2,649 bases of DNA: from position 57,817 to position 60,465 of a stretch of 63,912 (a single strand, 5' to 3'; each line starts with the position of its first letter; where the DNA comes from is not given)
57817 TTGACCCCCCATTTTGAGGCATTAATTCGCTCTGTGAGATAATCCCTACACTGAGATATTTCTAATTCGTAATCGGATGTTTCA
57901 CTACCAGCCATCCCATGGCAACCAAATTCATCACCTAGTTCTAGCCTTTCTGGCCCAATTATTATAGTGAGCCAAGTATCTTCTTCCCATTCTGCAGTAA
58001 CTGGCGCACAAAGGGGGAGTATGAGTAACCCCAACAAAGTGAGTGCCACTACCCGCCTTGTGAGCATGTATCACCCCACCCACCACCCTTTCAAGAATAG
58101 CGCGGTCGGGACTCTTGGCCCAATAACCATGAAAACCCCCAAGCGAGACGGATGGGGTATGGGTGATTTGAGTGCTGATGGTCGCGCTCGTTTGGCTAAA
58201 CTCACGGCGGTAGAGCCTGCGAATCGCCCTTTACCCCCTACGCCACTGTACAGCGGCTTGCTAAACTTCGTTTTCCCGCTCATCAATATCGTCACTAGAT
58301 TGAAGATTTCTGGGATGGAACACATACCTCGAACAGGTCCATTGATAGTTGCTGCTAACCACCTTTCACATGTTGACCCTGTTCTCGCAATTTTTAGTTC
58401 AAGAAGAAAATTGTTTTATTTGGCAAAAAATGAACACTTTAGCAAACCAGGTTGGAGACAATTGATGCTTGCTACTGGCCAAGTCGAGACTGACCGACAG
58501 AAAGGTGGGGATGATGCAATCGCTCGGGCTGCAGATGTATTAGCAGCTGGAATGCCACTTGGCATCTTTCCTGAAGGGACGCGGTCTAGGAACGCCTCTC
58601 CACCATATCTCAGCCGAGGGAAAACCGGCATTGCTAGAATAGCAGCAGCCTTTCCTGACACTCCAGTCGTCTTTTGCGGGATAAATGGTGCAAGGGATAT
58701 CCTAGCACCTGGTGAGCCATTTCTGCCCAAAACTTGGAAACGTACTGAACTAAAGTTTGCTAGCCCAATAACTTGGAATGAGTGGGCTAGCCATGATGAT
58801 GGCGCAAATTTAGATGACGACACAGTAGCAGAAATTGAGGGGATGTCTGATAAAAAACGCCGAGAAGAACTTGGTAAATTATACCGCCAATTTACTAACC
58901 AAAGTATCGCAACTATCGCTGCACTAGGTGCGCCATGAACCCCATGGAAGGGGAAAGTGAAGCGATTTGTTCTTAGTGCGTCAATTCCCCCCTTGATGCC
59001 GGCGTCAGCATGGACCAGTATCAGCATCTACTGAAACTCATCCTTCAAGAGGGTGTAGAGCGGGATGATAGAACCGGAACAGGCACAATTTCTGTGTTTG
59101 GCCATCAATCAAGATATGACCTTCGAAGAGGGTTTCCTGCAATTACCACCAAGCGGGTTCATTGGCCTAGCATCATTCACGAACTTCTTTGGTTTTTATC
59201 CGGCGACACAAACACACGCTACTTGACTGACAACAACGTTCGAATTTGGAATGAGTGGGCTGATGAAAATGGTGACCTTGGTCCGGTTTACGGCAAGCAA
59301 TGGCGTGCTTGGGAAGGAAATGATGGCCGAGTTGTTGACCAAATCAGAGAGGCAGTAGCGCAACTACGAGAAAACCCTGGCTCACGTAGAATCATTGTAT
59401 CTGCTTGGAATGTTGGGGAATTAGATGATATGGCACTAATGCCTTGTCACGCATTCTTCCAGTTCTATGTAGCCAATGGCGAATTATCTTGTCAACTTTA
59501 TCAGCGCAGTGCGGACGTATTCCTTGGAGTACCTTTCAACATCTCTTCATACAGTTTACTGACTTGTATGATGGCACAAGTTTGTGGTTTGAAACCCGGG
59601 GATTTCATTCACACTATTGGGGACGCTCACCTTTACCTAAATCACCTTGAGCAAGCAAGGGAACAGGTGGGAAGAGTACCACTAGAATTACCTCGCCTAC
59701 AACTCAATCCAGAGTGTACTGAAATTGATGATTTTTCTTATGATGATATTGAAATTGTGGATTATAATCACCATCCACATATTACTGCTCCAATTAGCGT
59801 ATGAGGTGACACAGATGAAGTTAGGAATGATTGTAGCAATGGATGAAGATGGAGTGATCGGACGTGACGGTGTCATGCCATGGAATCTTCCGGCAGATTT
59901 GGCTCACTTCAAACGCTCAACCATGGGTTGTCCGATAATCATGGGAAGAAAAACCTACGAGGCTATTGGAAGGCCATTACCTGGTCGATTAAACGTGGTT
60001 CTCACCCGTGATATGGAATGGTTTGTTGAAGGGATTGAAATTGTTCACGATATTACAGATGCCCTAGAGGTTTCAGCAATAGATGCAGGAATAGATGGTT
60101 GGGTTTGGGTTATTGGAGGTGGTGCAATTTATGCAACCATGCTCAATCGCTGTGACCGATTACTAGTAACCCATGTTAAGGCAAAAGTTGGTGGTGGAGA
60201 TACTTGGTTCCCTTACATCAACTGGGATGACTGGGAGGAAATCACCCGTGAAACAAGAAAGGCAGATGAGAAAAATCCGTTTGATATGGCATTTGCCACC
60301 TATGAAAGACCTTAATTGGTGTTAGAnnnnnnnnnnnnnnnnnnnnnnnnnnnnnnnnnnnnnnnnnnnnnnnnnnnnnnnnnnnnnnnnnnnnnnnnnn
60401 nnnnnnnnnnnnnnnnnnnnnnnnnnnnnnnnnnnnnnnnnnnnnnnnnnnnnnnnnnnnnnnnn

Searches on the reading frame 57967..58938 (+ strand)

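Call 66: search_protein_families(library=pfam, max_evalue=0.001, proteins=[window:57967-58938:+])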
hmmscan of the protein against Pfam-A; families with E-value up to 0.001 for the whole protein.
window:57967-58938:+ (323 aa): 1 family
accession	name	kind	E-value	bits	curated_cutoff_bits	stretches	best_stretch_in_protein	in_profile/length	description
PF01553.26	Acyltransferase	-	2.9e-23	82.5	23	1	111-235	1-127/132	Acyltransferase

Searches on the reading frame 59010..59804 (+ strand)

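Call 66: search_protein_families(library=pfam, max_evalue=0.001, proteins=[window:59010-59804:+])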
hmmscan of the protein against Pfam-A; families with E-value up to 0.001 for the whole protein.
window:59010-59804:+ (264 aa): 1 family
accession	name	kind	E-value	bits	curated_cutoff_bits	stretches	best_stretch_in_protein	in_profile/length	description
PF00303.24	Thymidylat_synt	-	1.8e-122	408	24.3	1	3-264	2-266/266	Thymidylate synthase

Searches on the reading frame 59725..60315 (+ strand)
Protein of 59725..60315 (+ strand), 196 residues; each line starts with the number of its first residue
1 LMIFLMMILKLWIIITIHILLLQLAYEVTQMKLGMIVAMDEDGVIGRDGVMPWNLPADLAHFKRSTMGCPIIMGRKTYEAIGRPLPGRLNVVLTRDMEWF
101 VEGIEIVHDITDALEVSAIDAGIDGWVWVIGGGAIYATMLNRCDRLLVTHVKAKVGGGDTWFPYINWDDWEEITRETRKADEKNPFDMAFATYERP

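Call 66: search_protein_families(library=pfam, max_evalue=0.001, proteins=[window:59725-60315:+])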
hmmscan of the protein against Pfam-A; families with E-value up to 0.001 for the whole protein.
window:59725-60315:+ (196 aa): 1 family
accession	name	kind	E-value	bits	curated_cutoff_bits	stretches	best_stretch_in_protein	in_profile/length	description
PF00186.24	DHFR_1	-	1.9e-56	190.6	25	1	33-195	2-159/159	Dihydrofolate reductase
